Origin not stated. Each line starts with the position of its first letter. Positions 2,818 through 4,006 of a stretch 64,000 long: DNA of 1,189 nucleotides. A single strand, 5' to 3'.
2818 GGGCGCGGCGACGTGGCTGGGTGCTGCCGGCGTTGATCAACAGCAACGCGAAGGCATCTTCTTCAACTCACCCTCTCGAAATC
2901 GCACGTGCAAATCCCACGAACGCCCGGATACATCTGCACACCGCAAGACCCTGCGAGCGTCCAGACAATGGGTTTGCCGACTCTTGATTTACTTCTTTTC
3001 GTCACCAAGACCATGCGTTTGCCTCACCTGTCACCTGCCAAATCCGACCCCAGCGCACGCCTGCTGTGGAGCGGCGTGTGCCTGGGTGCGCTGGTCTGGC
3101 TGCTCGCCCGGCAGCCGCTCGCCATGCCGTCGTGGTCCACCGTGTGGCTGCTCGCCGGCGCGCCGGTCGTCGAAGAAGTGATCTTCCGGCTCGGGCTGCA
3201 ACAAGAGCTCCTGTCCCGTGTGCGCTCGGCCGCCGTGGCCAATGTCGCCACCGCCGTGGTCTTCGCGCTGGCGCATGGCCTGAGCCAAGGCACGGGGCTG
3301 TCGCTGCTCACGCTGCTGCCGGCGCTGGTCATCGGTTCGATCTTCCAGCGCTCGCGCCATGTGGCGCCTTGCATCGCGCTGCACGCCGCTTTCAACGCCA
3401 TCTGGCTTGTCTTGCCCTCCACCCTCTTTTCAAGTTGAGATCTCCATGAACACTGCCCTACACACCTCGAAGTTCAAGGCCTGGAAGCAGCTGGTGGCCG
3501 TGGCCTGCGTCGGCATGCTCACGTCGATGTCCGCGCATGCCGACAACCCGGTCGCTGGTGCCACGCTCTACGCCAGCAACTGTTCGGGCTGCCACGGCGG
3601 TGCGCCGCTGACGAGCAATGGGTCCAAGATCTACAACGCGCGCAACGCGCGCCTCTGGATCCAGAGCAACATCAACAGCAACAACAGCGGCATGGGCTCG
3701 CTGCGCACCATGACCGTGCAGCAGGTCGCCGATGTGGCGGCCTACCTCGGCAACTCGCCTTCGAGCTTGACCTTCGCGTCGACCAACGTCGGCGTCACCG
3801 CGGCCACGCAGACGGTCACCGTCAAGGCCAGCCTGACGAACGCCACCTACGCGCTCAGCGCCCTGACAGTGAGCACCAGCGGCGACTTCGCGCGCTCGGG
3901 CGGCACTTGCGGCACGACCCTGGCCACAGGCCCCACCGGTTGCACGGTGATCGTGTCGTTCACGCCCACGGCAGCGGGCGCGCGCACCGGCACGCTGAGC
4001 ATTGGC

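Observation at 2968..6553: CPBP (Mrt-type) intramembrane protease paired with a sorted cytochrome-c / Ig-repeat surface protein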

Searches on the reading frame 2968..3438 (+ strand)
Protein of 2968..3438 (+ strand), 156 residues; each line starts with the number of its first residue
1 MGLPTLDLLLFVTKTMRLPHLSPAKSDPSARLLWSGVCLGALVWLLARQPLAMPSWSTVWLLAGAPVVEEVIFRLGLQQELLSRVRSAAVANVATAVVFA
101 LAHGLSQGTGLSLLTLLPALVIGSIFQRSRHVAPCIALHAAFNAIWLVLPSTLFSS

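Call 3: search_protein_families(library=ncbifam, proteins=[window:2968-3438:+], max_evalue=1)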
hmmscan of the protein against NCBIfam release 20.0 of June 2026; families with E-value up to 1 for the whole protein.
window:2968-3438:+ (156 aa): 10 families
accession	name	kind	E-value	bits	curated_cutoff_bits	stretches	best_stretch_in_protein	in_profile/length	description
NF033192.3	CPBP_JDVT_MrtJ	equivalog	2.4e-22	79.4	75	1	59-148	2-97/98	JDVT-CTERM system glutamic-type intramembrane protease MrtJ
NF040589.1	CPBP_Synerg_MrtS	equivalog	4e-13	49.9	130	1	64-147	82-166/170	Synerg-CTERM system glutamic-type intramembrane protease MrtS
NF040914.1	Mrt_core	domain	7.4e-09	35.6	100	1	69-148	15-103/108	myxosortase family intramembrane protease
NF041647.1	ABC_perm_CPBP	equivalog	6.4e-07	28.5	435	1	50-149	537-633/636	ABC transporter permease subunit/CPBP intramembrane protease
NF040674.1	CPBP_fam_MrtP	equivalog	6.6e-06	25.8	250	1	84-149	284-349/354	myxosortase MrtP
NF040594.1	CPBP_fam_MrtC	equivalog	0.00034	20.4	195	1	84-144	144-213/221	myxosortase MrtC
NF046050.1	CPBP_fam_MroQ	equivalog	0.018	14.5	270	1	65-147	137-221/243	intramembrane glutamic endopeptidase MroQ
NF040593.1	CPBP_fam_MrtX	exception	0.021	14.7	180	1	91-154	175-237/238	myxosortase MrtX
NF040915.1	CPBP_fam_MrtZ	exception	0.027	13.8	325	1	89-152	207-271/275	myxosortase MrtZ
NF041797.1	Ced_CedA1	equivalog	0.04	14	100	1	52-83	20-49/75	DNA import protein CedA1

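Call 4: search_protein_families(library=pfam, proteins=[window:2968-3438:+], max_evalue=1)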
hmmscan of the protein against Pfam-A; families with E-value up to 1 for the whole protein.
window:2968-3438:+ (156 aa): 2 families
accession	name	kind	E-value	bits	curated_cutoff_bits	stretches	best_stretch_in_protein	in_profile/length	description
PF02517.21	Rce1-like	-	1.6e-16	60.8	22.4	1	55-145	5-93/93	Type II CAAX prenyl endopeptidase Rce1-like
PF09991.14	DUF2232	-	0.012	15.2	27.8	1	86-149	38-101/290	Predicted membrane protein (DUF2232)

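Call 6: find_homologous_proteins(query=window:2968-3438:+, max_evalue=0.00001)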
Query window:2968-3438:+ (156 aa): 39 proteins with E <= 0.00001 among 957 candidates.
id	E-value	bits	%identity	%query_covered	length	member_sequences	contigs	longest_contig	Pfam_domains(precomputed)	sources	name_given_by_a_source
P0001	2.5e-85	302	93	100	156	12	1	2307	PF02517.22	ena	-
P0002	1.9e-69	251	90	88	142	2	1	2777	PF02517.22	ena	-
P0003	1.3e-64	235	77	100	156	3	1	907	PF02517.22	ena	-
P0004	3.3e-61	224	77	96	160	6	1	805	PF02517.22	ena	-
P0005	7.8e-61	223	82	85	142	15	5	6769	PF02517.22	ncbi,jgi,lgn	jgi:membrane protease YdiL (CAAX protease family)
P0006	5.3e-60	220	75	96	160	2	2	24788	PF02517.22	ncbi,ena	-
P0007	1.4e-58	216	80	85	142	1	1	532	PF02517.22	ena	-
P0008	8.9e-58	213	78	85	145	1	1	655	PF02517.22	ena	-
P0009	2.1e-56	209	77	87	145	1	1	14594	PF02517.22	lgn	-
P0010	3.9e-56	208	77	87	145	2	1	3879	PF02517.22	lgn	-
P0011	1.4e-49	186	71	87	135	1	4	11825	PF02517.22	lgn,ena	-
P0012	2.8e-48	182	71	87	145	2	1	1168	PF02517.22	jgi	jgi:membrane protease YdiL (CAAX protease family)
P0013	3.9e-48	182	68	87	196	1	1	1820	PF02517.22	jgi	jgi:membrane protease YdiL (CAAX protease family)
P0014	7.5e-48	181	73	79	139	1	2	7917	PF02517.22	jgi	jgi:membrane protease YdiL (CAAX protease family)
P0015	1.7e-42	163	67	76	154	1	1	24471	PF02517.22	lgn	-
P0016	1.5e-41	160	71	70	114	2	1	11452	PF02517.22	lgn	-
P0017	1.8e-41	160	61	87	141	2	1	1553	PF02517.22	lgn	-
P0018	1.8e-41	160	69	76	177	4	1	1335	PF02517.22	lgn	-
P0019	4.3e-40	156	61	78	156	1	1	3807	PF02517.22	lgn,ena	-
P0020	2.2e-39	153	64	79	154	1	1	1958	PF02517.22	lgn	-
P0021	2.5e-39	153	60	87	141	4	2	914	PF02517.22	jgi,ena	-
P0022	2.8e-39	153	71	63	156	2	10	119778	PF02517.22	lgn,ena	-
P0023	2.8e-39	153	59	87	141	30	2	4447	PF02517.22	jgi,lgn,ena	jgi:membrane protease YdiL (CAAX protease family)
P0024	4.8e-39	152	61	82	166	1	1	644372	PF02517.22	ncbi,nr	ncbi:MAG: hypothetical protein CFE40_05200 [Burkholderiales bacterium PBB1]|nr:MAG: hypothetical pro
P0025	4.9e-39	152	66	77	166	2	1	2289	PF02517.22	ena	-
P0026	5.4e-39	152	61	87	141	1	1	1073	PF02517.22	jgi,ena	jgi:membrane protease YdiL (CAAX protease family)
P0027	6.1e-39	152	61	87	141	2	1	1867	PF02517.22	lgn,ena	-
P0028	9.8e-39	151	60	87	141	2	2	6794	PF02517.22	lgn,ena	-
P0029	1.1e-38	151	60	87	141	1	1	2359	PF02517.22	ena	-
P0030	1.8e-38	150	60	87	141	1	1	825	PF02517.22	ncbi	-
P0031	4.3e-38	149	59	87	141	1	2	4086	PF02517.22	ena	-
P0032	6.6e-38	148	70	63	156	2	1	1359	PF02517.22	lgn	-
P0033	1.6e-37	147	69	63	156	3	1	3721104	PF02517.22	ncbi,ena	-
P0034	1.8e-36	144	65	72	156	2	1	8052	PF02517.22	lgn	-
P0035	7.3e-22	96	58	63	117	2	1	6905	PF02517.22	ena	-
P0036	1.5e-19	89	48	79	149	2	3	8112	PF02517.22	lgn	-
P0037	3.8e-16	78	50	64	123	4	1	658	PF02517.22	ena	-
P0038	2.3e-13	69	49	53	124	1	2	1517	PF02517.22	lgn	-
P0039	2.5e-6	46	48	54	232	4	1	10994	PF02517.22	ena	-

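Call 8: find_related_loci(query=A1, collection=genome_contigs, flank=10000)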
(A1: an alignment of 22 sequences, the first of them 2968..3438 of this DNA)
Query A1 (156 aa) in genome_contigs; peptide patterns used: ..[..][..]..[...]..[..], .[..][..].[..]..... (x = any residue, [..] = any of these).
56 stretches matched a pattern; 41 encode a relative of the query (tblastn E <= 1e-3); 41 distinct loci.
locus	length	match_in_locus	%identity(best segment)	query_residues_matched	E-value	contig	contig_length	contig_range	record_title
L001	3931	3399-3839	79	2-148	2e-69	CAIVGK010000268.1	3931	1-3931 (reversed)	MAG: uncultured Burkholderiales bacterium isolate Loclat_bin-06505 genome assembly, contig: bin-06505:268/307, whole gen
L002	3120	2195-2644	75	1-150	3e-60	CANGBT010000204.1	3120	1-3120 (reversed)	MAG: Burkholderiales bacterium isolate Jr-25may17-62 genome assembly, contig: Jr-25may17-C53063, whole genome shotgun se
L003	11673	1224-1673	74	1-150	4e-58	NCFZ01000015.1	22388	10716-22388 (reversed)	MAG: Burkholderiales bacterium 28-67-8 04302015_28_scaffold_487, whole genome shotgun sequence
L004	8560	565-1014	75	1-150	2e-57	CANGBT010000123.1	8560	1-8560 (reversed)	MAG: Burkholderiales bacterium isolate Jr-25may17-62 genome assembly, contig: Jr-25may17-C11275, whole genome shotgun se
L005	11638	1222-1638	69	13-151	3e-53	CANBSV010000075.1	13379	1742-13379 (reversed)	MAG: Burkholderiales bacterium isolate JR-MC-C-240519-115 genome assembly, contig: JR-MC-C-240519-C4484, whole genome sh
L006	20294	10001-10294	69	53-150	1e-39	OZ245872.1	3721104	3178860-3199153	MAG: Burkholderiaceae bacterium isolate 732ef4b1-3eda-4af0-a5a9-44cb4f996968 genome assembly, chromosome: 1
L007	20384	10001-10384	61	24-151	1e-38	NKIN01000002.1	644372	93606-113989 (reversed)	MAG: Burkholderiales bacterium PBB1 NODE_19, whole genome shotgun sequence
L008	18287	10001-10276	54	61-147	2e-24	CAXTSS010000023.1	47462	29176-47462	MAG TPA_asm: uncultured Rhizobacter sp. isolate public_SRR11456922_metawrap_bin.1 genome assembly, contig: public_SRR114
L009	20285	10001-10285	45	55-149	2e-20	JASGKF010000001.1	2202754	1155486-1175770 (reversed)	MAG: Rhodocyclaceae bacterium isolate 5N546 JMF-2111-06-0005.ont.bin.546_0, whole genome shotgun sequence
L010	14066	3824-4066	52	66-146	8e-20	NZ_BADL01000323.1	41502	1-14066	Ideonella sp. B508-1, whole genome shotgun sequence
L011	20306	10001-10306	47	60-149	2e-19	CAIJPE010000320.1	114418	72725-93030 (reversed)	MAG: uncultured beta proteobacterium isolate T7_bin-616 genome assembly, contig: bin-616:320/426, whole genome shotgun s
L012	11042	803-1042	51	69-148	3e-18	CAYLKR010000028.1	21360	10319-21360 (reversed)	MAG TPA_asm: uncultured Methylibium sp. isolate binchicken_co311_172 genome assembly, contig: NODE_4239_length_21360_cov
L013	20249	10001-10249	51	69-147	1e-17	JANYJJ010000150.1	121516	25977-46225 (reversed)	MAG: Burkholderiales bacterium isolate GL140_3_metabinner_94 GL140_3_k141_1318605, whole genome shotgun sequence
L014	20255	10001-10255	46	69-146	4e-17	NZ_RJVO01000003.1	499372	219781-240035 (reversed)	Stagnimonas aquatica strain THS-13 contig03, whole genome shotgun sequence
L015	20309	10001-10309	49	53-150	5e-15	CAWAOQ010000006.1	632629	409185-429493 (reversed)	MAG: uncultured beta proteobacterium isolate MFD02979.bin.1.169 genome assembly, contig: contig_31456, whole genome shot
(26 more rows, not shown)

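Call 63: search_protein_families(library=pfam, proteins=[L009:2273-2806:-, L009:3605-5941:+, L009:5976-7301:+, L009:7347-9884:+, L009:9881-10291:+, L009:10370-11419:+, L009:12025-13662:-, L009:13085-14053:+, L009:14146-15069:+], max_evalue=0.001)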
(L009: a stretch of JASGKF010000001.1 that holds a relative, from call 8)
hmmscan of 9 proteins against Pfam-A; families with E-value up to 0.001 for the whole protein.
L009:2273-2806:- (177 aa): 2 families
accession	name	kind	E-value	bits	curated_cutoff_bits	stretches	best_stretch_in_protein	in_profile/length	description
PF13211.12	DUF4019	-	7.8e-05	23.5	26.5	1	87-163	12-96/104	Protein of unknown function (DUF4019)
PF13026.12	DUF3887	-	0.00037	21.5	31.8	1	85-151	9-76/91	Protein of unknown function (DUF3887)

L009:3605-5941:+ (778 aa): 0 families

L009:5976-7301:+ (441 aa): 1 family
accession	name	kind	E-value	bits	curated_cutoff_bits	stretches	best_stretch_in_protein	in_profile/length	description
PF00691.25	OmpA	-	2.9e-07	31.2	27.2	1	352-417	22-85/98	OmpA family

L009:7347-9884:+ (845 aa): 9 families
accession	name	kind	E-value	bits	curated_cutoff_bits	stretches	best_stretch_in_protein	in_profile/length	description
PF22073.2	Cep192_D4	-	8.1e-40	135.9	35.5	3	462-565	2-111/112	Cep192 domain 4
PF22544.2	HYDIN_VesB_CFA65-like_Ig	-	5.3e-38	129.7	25.5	5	462-559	1-95/100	HYDIN/CFA65/VesB-like, Ig-like domain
PF15780.11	ASH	-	1.3e-32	112.3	27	3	465-556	4-96/98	Abnormal spindle-like microcephaly-assoc'd, ASPM-SPD-2-Hydin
PF07610.17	DUF1573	-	9.1e-18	64.5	26.1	0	469-563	6-96/98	Protein of unknown function (DUF1573)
PF24507.1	Ig_CFAP65_4th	-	1.2e-14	54.8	27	0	295-344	30-76/76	CFAP65, fourth Ig-like domain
PF12371.14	TMEM131_like_N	-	2.4e-10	40.9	28.8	0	136-212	10-82/84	Transmembrane protein 131-like N-terminal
PF24771.2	Ig_CFAP74_1st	-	1.5e-09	38.5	29.2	1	467-560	4-94/97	CFAP74 first Ig-like domain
PF22067.2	Cep192_D3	-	3.1e-07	30.8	27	0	484-564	20-98/99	Cep192 domain 3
PF00034.26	Cytochrom_C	-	0.00045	21.9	21.3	1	45-125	11-88/90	Cytochrome c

L009:9881-10291:+ (136 aa): 1 family
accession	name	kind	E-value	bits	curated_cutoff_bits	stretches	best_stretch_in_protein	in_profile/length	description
PF02517.21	Rce1-like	-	1.6e-16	60.8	22.4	1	39-130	3-92/93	Type II CAAX prenyl endopeptidase Rce1-like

L009:10370-11419:+ (349 aa): 2 families
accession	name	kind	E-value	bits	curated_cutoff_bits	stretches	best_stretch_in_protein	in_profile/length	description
PF13609.12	Porin_4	-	3.8e-32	112.8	27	1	17-331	2-306/310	Gram-negative porin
PF00267.27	Porin_1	-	0.00078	19.4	23.7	0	66-140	31-103/337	Gram-negative porin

L009:12025-13662:- (545 aa): 1 family
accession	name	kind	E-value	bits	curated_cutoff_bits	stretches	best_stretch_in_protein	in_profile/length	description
PF00118.29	Cpn60_TCP1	-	1.4e-77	261.9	34.3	1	23-521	1-486/490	TCP-1/cpn60 chaperonin family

L009:13085-14053:+ (322 aa): 0 families

L009:14146-15069:+ (307 aa): 1 family
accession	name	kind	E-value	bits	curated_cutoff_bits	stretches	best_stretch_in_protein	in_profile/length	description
PF12146.15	Hydrolase_4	-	0.00017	21.4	27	1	127-221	24-117/239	Serine aminopeptidase, S33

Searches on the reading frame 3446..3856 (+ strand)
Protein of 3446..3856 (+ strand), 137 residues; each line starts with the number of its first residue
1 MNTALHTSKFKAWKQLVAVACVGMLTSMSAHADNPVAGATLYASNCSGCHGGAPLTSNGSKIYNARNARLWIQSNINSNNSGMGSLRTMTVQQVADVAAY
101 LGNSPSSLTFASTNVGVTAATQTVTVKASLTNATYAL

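Call 25: find_homologous_proteins(query=window:3446-3856:+, max_evalue=0.001)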
Query window:3446-3856:+ (137 aa): 9 proteins with E <= 0.001 among 89 candidates.
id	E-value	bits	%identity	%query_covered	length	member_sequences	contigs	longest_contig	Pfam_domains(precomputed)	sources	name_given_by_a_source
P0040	1.1e-78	279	100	98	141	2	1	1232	PF13442.12,PF00034.27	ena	-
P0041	5.4e-38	148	64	88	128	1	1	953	-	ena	-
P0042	4.3e-33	132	64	77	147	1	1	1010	PF13442.12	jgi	jgi:mono/diheme cytochrome c family protein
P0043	1.4e-26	111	56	100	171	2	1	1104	-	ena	-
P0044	2.0e-4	39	35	53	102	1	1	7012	PF13442.12,PF00034.27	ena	-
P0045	3.9e-4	38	36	50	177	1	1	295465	PF13442.12,PF00034.27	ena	-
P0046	4.5e-4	38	35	53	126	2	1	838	PF13442.12,PF00034.27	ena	-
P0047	4.5e-4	38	36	50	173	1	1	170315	PF13442.12,PF00034.27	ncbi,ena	-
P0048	5.9e-4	38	36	50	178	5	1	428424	PF13442.12,PF00034.27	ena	-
